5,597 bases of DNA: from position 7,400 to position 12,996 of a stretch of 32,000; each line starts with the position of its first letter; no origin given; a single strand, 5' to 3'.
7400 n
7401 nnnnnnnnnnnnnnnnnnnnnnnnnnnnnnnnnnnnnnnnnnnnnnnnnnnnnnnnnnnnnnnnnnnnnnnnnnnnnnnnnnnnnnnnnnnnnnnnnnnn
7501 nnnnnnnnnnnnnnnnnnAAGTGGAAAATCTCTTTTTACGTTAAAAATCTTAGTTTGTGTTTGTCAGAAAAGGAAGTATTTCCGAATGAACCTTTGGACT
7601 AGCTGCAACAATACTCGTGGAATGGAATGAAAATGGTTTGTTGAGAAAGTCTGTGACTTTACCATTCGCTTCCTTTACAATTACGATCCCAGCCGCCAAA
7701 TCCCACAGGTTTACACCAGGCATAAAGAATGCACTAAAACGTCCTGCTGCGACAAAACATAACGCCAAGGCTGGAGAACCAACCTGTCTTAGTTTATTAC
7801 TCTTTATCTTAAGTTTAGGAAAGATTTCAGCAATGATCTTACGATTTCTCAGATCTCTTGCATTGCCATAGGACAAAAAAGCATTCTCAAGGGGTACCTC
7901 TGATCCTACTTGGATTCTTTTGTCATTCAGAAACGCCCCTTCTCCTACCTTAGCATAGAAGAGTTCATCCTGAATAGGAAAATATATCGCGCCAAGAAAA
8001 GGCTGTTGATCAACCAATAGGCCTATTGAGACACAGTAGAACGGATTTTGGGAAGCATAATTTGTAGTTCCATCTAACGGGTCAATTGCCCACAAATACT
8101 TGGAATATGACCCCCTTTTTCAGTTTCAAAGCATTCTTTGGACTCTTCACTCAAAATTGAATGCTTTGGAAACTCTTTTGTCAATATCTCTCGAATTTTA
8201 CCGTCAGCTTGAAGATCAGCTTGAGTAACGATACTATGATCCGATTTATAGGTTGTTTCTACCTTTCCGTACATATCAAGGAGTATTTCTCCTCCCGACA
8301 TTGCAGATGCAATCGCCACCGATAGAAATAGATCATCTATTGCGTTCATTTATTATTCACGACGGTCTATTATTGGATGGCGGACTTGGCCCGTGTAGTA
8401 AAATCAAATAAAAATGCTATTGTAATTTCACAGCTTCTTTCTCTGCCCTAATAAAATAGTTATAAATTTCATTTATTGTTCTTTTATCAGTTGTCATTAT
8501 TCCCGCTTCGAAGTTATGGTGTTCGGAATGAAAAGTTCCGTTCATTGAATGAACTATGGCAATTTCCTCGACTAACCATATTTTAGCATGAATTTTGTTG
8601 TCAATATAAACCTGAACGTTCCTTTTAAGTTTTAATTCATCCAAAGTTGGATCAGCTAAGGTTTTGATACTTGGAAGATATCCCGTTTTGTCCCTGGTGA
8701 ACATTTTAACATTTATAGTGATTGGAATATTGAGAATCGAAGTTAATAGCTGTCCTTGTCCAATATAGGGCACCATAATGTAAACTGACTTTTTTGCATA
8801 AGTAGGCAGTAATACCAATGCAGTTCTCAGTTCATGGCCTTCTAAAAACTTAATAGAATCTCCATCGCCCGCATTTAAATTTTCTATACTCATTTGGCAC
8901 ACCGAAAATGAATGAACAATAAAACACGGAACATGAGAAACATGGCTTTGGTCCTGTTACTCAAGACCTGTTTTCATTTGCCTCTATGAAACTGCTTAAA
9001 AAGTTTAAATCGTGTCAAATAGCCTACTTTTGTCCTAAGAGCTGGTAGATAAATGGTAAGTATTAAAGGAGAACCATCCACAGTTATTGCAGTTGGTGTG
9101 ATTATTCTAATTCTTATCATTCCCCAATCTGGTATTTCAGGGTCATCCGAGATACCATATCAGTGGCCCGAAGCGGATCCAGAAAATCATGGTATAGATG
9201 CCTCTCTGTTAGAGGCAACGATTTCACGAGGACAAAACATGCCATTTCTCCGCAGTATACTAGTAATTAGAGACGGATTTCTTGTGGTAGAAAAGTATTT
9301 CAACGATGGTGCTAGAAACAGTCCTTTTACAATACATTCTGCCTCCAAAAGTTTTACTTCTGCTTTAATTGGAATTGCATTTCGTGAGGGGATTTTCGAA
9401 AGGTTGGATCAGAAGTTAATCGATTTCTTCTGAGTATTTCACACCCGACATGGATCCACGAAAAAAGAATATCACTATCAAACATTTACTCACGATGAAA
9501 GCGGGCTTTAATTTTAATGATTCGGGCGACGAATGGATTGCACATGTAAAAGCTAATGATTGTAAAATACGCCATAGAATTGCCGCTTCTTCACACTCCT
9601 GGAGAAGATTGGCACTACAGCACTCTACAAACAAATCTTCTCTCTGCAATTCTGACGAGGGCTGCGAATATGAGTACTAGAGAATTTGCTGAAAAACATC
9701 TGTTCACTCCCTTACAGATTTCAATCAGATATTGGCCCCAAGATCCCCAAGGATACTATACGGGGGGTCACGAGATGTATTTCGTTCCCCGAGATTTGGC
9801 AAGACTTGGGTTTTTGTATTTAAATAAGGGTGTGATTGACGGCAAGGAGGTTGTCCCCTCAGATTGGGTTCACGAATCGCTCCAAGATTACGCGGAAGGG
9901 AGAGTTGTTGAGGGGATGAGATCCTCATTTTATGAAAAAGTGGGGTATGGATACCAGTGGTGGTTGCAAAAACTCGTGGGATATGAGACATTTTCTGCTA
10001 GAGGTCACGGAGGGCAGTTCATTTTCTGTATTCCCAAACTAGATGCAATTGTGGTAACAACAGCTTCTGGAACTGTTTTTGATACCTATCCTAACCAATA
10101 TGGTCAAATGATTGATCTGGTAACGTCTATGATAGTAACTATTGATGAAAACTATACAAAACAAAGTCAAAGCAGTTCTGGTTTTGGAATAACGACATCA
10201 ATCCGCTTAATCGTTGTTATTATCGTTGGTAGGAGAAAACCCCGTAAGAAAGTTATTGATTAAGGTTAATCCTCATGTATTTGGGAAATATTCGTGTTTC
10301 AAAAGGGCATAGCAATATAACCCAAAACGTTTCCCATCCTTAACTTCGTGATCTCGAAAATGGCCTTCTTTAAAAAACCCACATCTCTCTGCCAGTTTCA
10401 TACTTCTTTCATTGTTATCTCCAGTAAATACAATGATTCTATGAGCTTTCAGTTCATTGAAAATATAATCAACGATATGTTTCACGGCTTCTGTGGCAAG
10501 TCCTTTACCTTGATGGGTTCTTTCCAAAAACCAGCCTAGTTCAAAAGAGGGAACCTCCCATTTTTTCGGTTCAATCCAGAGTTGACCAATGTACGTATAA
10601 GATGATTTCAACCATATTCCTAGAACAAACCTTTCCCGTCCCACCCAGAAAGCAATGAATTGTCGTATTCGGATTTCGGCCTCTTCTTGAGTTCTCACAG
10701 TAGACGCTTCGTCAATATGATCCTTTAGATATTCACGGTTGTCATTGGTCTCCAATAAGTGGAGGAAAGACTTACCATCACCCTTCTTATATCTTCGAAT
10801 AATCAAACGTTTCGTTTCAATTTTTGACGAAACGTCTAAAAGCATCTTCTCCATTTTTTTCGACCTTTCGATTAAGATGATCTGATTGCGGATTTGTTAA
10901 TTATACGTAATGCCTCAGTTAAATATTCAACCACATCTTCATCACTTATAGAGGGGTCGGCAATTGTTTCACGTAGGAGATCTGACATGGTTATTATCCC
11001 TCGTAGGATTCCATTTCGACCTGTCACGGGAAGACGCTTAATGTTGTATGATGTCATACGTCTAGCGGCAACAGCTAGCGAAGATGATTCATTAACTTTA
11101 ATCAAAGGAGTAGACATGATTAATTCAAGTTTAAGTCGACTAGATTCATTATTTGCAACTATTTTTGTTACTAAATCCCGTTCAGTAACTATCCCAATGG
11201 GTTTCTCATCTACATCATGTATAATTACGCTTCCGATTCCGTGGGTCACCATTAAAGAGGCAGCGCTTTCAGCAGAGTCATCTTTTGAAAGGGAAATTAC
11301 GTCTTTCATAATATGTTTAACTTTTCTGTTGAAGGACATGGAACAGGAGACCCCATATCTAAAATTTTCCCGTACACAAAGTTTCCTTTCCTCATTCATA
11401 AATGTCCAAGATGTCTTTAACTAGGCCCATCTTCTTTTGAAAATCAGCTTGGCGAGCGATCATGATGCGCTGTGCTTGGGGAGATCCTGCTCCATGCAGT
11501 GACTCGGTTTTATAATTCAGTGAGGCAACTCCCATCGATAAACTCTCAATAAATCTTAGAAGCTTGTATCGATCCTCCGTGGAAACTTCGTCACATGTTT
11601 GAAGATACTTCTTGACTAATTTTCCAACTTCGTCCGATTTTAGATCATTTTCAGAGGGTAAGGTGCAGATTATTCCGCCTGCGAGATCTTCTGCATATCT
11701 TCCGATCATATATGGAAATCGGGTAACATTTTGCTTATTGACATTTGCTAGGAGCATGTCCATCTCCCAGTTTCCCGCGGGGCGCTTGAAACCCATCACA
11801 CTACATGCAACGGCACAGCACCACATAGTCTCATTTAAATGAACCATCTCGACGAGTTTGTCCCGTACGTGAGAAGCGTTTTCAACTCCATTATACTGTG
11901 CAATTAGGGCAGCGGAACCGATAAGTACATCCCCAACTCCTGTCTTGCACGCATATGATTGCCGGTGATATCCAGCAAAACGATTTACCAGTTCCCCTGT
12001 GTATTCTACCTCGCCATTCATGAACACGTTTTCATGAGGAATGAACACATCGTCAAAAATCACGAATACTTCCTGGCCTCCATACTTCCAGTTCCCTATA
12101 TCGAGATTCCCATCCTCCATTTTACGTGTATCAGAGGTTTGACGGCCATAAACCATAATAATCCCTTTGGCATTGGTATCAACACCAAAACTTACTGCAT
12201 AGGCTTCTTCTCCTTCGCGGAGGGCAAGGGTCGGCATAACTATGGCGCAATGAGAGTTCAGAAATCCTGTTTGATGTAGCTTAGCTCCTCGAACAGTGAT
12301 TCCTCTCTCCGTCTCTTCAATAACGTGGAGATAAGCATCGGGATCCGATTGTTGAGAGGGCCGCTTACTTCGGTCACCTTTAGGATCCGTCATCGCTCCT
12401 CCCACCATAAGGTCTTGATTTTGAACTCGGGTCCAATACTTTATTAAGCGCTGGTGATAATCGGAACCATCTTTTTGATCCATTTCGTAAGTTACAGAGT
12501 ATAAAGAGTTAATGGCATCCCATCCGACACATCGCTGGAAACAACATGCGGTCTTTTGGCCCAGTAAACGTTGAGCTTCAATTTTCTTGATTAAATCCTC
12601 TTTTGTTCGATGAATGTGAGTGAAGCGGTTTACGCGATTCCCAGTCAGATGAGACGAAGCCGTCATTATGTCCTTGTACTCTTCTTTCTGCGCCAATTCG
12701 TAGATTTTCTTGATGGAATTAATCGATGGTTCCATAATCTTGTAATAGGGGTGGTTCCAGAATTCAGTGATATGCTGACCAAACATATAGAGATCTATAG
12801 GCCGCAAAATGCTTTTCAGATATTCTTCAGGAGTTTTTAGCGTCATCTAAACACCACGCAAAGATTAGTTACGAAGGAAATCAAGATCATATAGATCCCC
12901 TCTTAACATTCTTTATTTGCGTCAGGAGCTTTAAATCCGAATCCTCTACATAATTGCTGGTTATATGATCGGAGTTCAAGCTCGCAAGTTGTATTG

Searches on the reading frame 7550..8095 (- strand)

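Call 32: search_protein_families(library=pfam, proteins=[window:7550-8095:-], max_evalue=0.001)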
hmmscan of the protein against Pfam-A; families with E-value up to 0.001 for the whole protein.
window:7550-8095:- (181 aa): 1 family
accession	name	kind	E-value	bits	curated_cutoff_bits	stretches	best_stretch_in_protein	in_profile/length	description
PF00459.30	Inositol_P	-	8.1e-48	163.7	27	1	1-172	86-260/271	Inositol monophosphatase family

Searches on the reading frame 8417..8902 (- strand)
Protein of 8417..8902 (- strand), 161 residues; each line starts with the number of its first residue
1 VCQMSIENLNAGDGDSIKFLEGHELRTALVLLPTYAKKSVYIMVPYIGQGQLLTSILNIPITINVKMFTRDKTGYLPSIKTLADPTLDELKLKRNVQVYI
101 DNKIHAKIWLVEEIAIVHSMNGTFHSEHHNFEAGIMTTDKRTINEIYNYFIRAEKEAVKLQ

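Call 32: search_protein_families(library=pfam, proteins=[window:8417-8902:-], max_evalue=0.001)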
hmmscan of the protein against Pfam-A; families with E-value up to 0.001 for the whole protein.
window:8417-8902:- (161 aa): 1 family
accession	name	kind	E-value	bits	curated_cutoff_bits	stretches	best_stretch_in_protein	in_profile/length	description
PF13091.12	PLDc_2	-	9.9e-10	38.8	27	1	36-151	8-129/132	PLD-like domain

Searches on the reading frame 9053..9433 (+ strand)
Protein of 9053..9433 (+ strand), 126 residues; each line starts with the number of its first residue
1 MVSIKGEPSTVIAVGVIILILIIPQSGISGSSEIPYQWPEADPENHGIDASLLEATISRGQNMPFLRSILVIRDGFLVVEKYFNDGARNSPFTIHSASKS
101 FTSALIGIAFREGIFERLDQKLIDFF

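Call 32: search_protein_families(library=pfam, proteins=[window:9053-9433:+], max_evalue=0.001)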
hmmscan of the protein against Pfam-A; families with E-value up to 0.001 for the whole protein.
window:9053-9433:+ (126 aa): 1 family
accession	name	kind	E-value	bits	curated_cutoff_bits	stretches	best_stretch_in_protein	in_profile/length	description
PF00144.29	Beta-lactamase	-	0.00052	19.7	27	1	68-120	18-77/329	Beta-lactamase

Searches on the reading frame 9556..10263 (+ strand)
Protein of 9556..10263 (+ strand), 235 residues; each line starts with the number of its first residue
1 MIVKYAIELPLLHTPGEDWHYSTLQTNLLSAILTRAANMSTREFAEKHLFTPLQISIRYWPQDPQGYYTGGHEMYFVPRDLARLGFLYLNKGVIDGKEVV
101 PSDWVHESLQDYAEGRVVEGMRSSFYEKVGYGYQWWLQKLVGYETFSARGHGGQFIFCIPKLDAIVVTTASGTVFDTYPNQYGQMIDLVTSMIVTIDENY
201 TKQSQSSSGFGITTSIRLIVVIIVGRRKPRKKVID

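Call 32: search_protein_families(library=pfam, proteins=[window:9556-10263:+], max_evalue=0.001)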
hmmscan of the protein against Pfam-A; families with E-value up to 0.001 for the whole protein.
window:9556-10263:+ (235 aa): 1 family
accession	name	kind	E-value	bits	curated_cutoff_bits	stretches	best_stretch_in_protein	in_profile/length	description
PF00144.29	Beta-lactamase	-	2.4e-15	57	27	1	3-174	126-312/329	Beta-lactamase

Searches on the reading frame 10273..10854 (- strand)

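Call 30: search_protein_families(library=pfam, proteins=[window:10273-10854:-], max_evalue=0.001)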
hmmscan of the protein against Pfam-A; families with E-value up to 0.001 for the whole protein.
window:10273-10854:- (193 aa): 5 families
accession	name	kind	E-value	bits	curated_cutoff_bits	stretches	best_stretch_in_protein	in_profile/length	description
PF13302.13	Acetyltransf_3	-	1.5e-22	81.2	25.4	1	16-160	1-137/138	Acetyltransferase (GNAT) domain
PF00583.31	Acetyltransf_1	-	3.7e-11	43.7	20.7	1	73-160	31-116/116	Acetyltransferase (GNAT) family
PF13420.13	Acetyltransf_4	-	1.5e-08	35.3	24.3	1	21-176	3-150/155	Acetyltransferase (GNAT) domain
PF13523.12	Acetyltransf_8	-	2.8e-06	27.4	27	1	111-166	88-143/145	Acetyltransferase (GNAT) domain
PF08445.16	FR47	-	0.00034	21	22.1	1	111-162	30-79/86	FR47-like protein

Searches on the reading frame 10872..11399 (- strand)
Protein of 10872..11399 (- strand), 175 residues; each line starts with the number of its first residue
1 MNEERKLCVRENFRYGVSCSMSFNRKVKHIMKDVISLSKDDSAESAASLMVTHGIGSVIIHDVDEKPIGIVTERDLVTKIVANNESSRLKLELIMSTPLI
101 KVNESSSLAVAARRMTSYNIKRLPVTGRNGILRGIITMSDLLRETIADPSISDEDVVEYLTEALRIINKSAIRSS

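Call 32: search_protein_families(library=pfam, proteins=[window:10872-11399:-], max_evalue=0.001)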
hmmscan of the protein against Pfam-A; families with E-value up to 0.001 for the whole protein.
window:10872-11399:- (175 aa): 1 family
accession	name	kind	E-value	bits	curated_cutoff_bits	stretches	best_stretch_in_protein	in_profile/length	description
PF00571.33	CBS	-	1.1e-25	90.1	24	2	94-144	4-54/57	CBS domain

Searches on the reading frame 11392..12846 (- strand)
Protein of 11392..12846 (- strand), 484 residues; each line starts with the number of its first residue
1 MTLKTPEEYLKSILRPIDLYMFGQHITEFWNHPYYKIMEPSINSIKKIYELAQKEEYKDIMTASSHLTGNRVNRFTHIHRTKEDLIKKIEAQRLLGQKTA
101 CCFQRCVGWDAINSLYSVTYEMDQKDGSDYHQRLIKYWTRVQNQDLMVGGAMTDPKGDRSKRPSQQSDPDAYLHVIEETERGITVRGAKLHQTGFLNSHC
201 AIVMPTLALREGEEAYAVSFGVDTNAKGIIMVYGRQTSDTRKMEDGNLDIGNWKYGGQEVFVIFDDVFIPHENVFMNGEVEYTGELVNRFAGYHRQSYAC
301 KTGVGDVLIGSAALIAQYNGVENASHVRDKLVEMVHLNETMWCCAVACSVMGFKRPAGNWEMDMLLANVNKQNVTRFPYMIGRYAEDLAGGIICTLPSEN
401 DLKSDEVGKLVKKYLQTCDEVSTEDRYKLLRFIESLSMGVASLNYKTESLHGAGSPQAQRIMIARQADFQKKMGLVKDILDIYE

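Call 30: search_protein_families(library=pfam, proteins=[window:11392-12846:-], max_evalue=0.001)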
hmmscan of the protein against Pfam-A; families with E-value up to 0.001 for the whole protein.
window:11392-12846:- (484 aa): 2 families
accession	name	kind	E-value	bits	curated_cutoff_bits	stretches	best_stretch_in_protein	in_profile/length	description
PF11794.13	HpaB_N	-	2.9e-91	306.2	35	1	5-276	1-270/270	4-hydroxyphenylacetate 3-hydroxylase N terminal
PF03241.18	HpaB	-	1.4e-65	220.7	25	1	284-480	2-201/202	4-hydroxyphenylacetate 3-hydroxylase C terminal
